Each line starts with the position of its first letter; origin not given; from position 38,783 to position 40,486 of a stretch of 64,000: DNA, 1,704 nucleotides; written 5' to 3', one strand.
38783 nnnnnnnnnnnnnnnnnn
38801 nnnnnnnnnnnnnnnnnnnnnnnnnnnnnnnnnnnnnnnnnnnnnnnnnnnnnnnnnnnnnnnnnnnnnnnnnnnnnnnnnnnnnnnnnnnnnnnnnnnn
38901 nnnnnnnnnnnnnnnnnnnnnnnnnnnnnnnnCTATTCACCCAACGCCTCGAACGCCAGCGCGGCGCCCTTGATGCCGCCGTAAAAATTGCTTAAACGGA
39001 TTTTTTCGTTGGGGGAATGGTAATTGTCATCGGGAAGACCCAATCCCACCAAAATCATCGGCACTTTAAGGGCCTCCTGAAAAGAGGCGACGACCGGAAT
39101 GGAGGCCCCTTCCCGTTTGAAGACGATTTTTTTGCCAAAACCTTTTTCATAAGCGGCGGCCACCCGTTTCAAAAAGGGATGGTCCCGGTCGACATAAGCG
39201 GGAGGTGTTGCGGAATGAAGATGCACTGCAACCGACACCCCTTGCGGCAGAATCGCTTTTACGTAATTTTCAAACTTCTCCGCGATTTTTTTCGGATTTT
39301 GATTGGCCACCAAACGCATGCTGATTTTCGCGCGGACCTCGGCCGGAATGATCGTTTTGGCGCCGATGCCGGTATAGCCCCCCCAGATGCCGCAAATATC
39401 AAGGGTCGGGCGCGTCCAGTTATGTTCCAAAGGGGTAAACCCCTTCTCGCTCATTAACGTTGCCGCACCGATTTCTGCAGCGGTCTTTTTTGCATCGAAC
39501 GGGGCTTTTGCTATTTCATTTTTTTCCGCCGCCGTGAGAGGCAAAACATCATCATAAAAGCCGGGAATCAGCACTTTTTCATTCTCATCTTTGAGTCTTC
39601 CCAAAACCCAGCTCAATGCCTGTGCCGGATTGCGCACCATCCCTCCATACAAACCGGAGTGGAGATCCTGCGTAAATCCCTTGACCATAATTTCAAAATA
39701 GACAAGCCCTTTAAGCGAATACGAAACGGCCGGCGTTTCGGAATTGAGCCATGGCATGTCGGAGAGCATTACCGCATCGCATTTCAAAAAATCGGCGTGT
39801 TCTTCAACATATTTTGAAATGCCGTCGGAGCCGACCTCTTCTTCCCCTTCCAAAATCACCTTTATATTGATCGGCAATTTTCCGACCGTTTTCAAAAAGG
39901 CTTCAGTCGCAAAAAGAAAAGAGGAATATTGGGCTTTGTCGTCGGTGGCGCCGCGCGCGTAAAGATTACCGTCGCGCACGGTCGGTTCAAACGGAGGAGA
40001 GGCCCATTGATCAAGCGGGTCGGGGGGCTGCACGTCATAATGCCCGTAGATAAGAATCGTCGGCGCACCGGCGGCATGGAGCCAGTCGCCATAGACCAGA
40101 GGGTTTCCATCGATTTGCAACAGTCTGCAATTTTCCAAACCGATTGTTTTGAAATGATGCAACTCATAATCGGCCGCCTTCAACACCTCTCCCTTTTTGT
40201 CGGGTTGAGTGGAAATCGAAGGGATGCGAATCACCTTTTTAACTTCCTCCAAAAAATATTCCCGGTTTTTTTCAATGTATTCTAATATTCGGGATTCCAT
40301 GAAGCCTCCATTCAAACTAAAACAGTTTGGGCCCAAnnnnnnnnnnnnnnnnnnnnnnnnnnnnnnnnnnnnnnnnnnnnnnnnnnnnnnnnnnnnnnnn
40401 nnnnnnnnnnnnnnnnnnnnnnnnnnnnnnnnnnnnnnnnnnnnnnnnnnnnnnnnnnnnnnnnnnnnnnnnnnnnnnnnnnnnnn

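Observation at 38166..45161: tRNA-Leu-centred accessory island packed with four different toxin/antitoxin-type modules but no integrase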

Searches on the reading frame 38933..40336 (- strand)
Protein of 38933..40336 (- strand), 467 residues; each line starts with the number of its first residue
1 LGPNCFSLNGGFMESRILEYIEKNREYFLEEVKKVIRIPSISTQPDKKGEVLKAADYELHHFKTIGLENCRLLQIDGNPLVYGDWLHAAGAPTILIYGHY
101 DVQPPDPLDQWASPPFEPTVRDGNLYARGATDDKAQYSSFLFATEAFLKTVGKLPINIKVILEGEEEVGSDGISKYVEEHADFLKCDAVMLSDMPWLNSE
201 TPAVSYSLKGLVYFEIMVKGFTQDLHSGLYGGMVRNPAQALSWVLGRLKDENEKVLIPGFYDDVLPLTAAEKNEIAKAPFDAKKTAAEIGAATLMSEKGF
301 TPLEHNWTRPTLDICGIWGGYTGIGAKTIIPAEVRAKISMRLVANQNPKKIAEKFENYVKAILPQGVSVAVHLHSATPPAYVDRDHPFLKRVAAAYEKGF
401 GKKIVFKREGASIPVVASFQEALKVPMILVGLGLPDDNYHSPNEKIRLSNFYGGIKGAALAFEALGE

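Call 5: search_protein_families(library=pfam, proteins=[window:38933-40336:-], max_evalue=0.01)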
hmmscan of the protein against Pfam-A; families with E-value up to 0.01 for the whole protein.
window:38933-40336:- (467 aa): 3 families
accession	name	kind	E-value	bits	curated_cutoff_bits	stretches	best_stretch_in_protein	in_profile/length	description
PF01546.33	Peptidase_M20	-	2.7e-32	112.8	24.6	1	95-457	1-199/206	Peptidase family M20/M25/M40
PF07687.19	M20_dimer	-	1.1e-18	67.5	21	1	206-366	1-106/107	Peptidase dimerisation domain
PF04389.22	Peptidase_M28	-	0.00017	21.8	21.3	1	87-195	8-95/193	Peptidase family M28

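Call 6: search_protein_families(library=ncbifam, proteins=[window:38933-40336:-], max_evalue=0.01)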
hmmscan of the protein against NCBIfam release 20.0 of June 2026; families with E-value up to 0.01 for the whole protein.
window:38933-40336:- (467 aa): 43 families (the best 25 are shown)
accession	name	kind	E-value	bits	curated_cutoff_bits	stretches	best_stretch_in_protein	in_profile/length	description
NF006053.0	PRK08201.1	equivalog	9.7e-156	519.2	441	1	16-457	4-445/458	dipeptidase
NF006579.0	PRK09104.1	subfamily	3.5e-133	445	327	1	16-466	8-463/465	hypothetical protein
NF005914.0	PRK07907.1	subfamily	1.5e-88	297.7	300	1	15-458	7-446/456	hypothetical protein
NF005034.0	PRK06446.1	subfamily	1.2e-85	287.9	369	1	29-457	5-425/436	hypothetical protein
NF005478.0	PRK07079.1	subfamily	2.8e-50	171.6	330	1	25-467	16-456/469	hypothetical protein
TIGR01910.1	DapE-ArgE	subfamily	2.4e-30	106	217.6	2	83-228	56-193/373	ArgE/DapE family deacylase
NF006399.0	PRK08651.1-2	equivalog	9.7e-30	103.9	381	2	28-229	6-195/405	succinyl-diaminopimelate desuccinylase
NF009557.0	PRK13009.1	equivalog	6.5e-26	91.3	284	2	29-220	6-190/377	succinyl-diaminopimelate desuccinylase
NF010589.0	PRK13983.1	equivalog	5.2e-23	81.6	333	1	14-221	2-215/409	M20 family metallo-hydrolase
TIGR01246.1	dapE_proteo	equivalog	1.9e-22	79.8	361.8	2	32-179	5-144/370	succinyl-diaminopimelate desuccinylase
NF006400.0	PRK08651.1-3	equivalog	9.8e-22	77.3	374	2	89-221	81-207/410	succinyl-diaminopimelate desuccinylase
NF005591.0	PRK07318.1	equivalog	5.9e-21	75.3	435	2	17-181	5-167/466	dipeptidase PepV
TIGR01887.1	dipeptidaselike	subfamily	2.5e-19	69.8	207.95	1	27-180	3-154/447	Sapep family Mn(2+)-dependent dipeptidase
NF005710.0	PRK07522.1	subfamily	4.8e-19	68.8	412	2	91-183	69-158/391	acetylornithine deacetylase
TIGR01892.1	AcOrn-deacetyl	equivalog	4.4e-17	62.2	297.7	2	88-228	56-184/365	acetylornithine deacetylase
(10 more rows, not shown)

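Call 9: find_encoding_contigs(protein=window:38933-40336:-, flank=10000, max_places=10)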
Protein window:38933-40336:- (467 aa): no gene with exactly this product is on record in the collection.

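Call 10: find_encoding_contigs(protein=window:38933-40300:-, flank=10000, max_places=10)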
Protein window:38933-40300:- (455 aa): 2 contigs read that carry it; 2 places shown.
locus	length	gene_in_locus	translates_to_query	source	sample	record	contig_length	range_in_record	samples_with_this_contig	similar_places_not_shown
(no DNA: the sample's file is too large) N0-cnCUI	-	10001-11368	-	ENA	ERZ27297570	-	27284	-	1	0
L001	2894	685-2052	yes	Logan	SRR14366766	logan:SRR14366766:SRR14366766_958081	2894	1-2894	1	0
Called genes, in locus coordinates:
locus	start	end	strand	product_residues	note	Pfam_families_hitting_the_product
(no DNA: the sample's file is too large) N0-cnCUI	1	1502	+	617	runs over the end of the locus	PF01656:CbiA (weak), PF10609:ParA (faint), PF00437:T2SSE, PF27713:UCP018868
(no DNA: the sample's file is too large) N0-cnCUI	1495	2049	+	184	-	PF00482:T2SSF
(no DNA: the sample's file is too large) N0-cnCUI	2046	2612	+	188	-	-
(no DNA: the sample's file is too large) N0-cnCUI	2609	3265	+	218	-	PF00482:T2SSF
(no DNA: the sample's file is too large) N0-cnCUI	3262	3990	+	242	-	-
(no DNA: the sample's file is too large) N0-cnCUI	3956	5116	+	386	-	-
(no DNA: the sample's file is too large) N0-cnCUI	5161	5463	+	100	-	PF21716:dnstrm_HI1420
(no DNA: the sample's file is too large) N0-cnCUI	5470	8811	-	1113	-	PF00004:AAA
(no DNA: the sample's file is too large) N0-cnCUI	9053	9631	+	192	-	PF03445:DUF294 (weak), PF01909:NTP_transf_2 (weak), PF18765:Polbeta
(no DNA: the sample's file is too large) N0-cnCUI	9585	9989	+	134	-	-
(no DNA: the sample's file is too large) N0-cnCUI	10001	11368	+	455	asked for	PF01546:Peptidase_M20, PF07687:M20_dimer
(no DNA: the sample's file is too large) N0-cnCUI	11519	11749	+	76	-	PF22180:RH3_dom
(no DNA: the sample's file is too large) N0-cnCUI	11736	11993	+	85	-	PF05016:ParE_toxin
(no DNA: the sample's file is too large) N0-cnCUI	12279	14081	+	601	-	?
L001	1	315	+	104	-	?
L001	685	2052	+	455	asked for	PF01546:Peptidase_M20, PF07687:M20_dimer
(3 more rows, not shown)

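Call 11: find_related_loci(query=window:38933-40300:-, collection=genome_contigs, flank=10000)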
Query window:38933-40300:- (455 aa) in genome_contigs; peptide patterns used: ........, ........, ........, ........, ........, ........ (x = any residue, [..] = any of these).
599 stretches matched a pattern (row limit reached: there are more); 592 encode a relative of the query (tblastn E <= 1e-3); the best 80 are kept; 80 distinct loci.
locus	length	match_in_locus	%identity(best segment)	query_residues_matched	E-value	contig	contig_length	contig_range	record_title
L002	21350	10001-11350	51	4-453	6e-153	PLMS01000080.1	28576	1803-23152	MAG: Ignavibacteriae bacterium isolate fen_1299 73.20120800_E2X.46_contig_11439, whole genome shotgun sequence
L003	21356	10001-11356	48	1-452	5e-149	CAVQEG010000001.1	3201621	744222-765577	MAG: Chlorobiota bacterium isolate MFD02416.bin.1.81 genome assembly, contig: contig_14017, whole genome shotgun sequenc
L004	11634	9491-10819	50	6-447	1e-145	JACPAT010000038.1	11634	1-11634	MAG: Candidatus Methylomirabilota bacterium isolate NC_groundwater_238_Ag_S-0.2um_67_12 S5_GD2017_2_S2_scaffold_6494, wh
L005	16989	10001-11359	49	4-455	5e-145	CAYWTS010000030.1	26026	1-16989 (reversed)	MAG TPA_asm: uncultured Ignavibacteriales bacterium isolate binchicken_co107_109 genome assembly, contig: NODE_4693_leng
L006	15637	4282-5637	48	4-455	2e-144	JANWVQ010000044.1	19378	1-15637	MAG: Ignavibacterium sp. isolate SKYG120 k141_640939, whole genome shotgun sequence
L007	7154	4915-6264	46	6-455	3e-144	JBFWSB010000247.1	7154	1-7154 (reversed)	MAG: Candidatus Kapaibacterium sp. isolate CA_2019_TPBF_22 NODE_41206_length_7154_cov_3.089796_TPBF, whole genome shotgu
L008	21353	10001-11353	46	1-451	8e-143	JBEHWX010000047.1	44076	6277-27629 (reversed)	MAG: Bacteroidota bacterium isolate ES1.bin.100 NODE_812_length_44076_cov_7.510676, whole genome shotgun sequence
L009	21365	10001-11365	50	1-455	3e-142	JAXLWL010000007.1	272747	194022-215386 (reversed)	MAG: Anaerolineae bacterium isolate STL-CHL22 C3.160.fa-7, whole genome shotgun sequence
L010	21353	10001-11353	47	5-455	9e-142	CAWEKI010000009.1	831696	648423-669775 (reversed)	MAG: uncultured Bacteroidetes bacterium isolate MFD05942.bin.1.2 genome assembly, contig: contig_59927, whole genome sho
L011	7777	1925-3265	48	8-453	8e-142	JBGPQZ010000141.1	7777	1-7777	MAG: Candidatus Methylomirabilia bacterium isolate OBJ1_062018_150_20 k141_2677384_length_7777_cov_10.0000, whole genome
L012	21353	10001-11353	47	3-453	4e-140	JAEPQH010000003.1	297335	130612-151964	MAG: Balneolaceae bacterium isolate HXMU1428-5 k141_10525_length_297335_cov_19.2045, whole genome shotgun sequence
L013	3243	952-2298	48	8-455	3e-146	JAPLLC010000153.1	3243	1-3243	MAG: Candidatus Methylomirabilota bacterium isolate LacPavin_0419_WC70L_MAG_65_10 LacPavin_0419_WC70L_scaffold_113505, w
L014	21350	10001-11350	46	5-454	4e-139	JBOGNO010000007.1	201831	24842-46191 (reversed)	MAG: Candidatus Acidiferrales bacterium isolate SE1532_maxbin2.bin.1 NODE_13_length_201831_cov_2.650855, whole genome sh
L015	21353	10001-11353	45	5-455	5e-139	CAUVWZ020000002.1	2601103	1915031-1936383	MAG: Terriglobia bacterium isolate 02aa0e04-dc5f-4f23-8dbf-c6fe603d8365 genome assembly, contig: contig_2, whole genome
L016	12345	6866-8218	47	5-455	6e-139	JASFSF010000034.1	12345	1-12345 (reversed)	MAG: Ignavibacteria bacterium isolate D1103M12metaG_Bin_482 D1103M12metaG_FD_scaffold_98_c2, whole genome shotgun sequen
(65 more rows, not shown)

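Call 15: list_cluster_members(proteins=[P0001, window:38933-40300:-, window:38552-38782:-, window:38308-38565:-, window:40312-40716:-, window:40670-41248:-, window:44838-45140:-, window:45185-46345:-, window:32075-33331:-, window:33324-33959:-])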
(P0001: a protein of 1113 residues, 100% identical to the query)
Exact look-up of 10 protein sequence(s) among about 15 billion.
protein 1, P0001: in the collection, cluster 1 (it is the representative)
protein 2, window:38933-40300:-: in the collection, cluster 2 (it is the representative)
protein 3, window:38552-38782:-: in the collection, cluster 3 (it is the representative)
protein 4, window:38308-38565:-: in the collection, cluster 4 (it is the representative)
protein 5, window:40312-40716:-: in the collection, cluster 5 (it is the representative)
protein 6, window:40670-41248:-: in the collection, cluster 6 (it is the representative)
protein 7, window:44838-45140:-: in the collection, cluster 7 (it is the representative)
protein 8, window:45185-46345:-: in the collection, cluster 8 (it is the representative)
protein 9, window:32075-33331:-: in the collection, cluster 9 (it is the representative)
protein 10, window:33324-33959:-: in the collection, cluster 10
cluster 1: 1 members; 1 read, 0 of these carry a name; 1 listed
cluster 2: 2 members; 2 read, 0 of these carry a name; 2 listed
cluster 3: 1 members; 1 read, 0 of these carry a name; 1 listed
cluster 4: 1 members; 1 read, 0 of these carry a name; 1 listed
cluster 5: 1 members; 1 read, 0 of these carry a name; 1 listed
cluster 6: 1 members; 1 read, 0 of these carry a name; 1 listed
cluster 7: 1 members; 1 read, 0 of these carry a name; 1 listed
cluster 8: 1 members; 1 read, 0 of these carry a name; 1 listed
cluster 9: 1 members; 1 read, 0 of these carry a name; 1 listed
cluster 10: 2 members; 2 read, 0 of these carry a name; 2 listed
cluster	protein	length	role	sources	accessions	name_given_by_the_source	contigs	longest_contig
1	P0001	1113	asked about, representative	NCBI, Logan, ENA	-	-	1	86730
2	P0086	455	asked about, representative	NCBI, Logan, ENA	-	-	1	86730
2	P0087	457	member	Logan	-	-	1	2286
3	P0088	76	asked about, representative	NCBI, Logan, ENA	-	-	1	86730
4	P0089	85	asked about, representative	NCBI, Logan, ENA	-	-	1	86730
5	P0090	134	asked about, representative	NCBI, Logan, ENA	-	-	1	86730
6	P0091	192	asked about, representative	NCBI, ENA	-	-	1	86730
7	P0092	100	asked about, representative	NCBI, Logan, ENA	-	-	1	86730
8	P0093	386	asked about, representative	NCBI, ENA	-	-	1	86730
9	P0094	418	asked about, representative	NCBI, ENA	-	-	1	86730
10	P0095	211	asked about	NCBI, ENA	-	-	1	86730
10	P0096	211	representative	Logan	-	-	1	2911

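Call 20: find_homologous_proteins(query=window:38933-40300:-, max_evalue=1e-150)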
Query window:38933-40300:- (455 aa): 29 proteins with E <= 1e-150 among 8000 candidates.
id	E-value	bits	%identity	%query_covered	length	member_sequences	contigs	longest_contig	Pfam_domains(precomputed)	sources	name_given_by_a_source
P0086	0.0e+0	1041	100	100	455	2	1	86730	PF01546.34,PF07687.20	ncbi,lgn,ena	-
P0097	8.3e-230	781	73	98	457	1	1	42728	PF01546.34,PF07687.20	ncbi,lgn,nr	ncbi:MAG: dipeptidase [Deltaproteobacteria bacterium]|nr:dipeptidase [Deltaproteobacteria bacterium]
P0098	1.5e-215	734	69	100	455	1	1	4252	PF01546.34,PF07687.20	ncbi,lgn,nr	ncbi:MAG: dipeptidase [Deltaproteobacteria bacterium]|nr:dipeptidase [Deltaproteobacteria bacterium]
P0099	7.6e-201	686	64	100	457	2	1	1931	PF01546.34,PF07687.20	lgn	-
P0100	5.6e-200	683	63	100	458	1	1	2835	PF01546.34,PF07687.20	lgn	-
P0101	1.2e-199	682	64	100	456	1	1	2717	PF01546.34,PF07687.20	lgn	-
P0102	2.0e-195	668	62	100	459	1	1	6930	PF01546.34,PF07687.20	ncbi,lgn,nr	ncbi:MAG: dipeptidase [Deltaproteobacteria bacterium]|nr:dipeptidase [Deltaproteobacteria bacterium]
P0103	5.6e-195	666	63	100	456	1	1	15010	PF01546.34,PF07687.20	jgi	-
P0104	2.2e-194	664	61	100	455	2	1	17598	PF01546.34,PF07687.20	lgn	-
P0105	2.5e-194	664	62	100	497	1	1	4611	PF01546.34,PF07687.20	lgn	-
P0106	7.0e-194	663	63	100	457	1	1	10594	PF01546.34,PF07687.20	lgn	-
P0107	1.5e-193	662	61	100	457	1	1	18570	PF01546.34,PF07687.20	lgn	-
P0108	2.4e-190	651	60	100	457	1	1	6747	PF01546.34,PF07687.20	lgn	-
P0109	3.7e-189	647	61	100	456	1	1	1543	PF01546.34,PF07687.20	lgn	-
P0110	4.2e-187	640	60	100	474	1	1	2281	PF01546.34,PF07687.20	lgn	-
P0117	3.2e-176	605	61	90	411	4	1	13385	PF01546.34,PF07687.20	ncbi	ncbi:MAG: hypothetical protein A3F82_08600, partial [Deltaproteobacteria bacterium RIFCSPLOWO2_12_FU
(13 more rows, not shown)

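Call 21: find_encoding_contigs(protein=P0097, flank=10000, max_places=3)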
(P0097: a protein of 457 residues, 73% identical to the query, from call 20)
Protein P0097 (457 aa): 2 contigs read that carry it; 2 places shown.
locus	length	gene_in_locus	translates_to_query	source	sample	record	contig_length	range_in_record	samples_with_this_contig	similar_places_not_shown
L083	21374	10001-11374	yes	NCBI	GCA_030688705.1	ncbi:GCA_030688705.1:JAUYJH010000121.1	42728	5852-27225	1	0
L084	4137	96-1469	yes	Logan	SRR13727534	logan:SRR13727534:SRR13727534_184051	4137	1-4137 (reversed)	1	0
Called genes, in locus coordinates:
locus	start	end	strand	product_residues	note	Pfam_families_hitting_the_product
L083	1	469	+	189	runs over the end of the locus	-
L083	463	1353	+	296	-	PF00482:T2SSF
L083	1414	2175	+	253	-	-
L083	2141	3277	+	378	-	-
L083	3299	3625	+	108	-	-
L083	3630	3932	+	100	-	PF21716:dnstrm_HI1420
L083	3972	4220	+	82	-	-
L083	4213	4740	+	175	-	-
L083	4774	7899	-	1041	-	-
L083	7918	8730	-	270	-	-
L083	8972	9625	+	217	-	PF03445:DUF294 (weak), PF01909:NTP_transf_2 (weak), PF18765:Polbeta (weak)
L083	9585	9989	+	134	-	-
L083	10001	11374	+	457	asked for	PF01546:Peptidase_M20, PF07687:M20_dimer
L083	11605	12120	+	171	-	-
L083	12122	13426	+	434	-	PF05697:Trigger_N, PF00254:FKBP_C, PF05698:Trigger_C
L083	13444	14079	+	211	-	PF00574:CLP_protease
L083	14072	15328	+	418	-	PF06689:zf-C4_ClpX, PF05496:RuvB_N (weak), PF00004:AAA, PF07724:AAA_2, PF07728:AAA_5 (weak), PF13401:AAA_22 (faint), PF10431:ClpB_D2-small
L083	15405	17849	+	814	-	PF02190:LON_substr_bdg, PF00004:AAA, PF07728:AAA_5 (weak), PF22667:Lon_lid, PF05362:Lon_C, PF13541:ChlI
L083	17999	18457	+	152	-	-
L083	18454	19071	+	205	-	PF01728:FtsJ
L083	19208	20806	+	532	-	-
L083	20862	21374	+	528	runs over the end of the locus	PF00496:SBP_bac_5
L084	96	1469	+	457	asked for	PF01546:Peptidase_M20, PF07687:M20_dimer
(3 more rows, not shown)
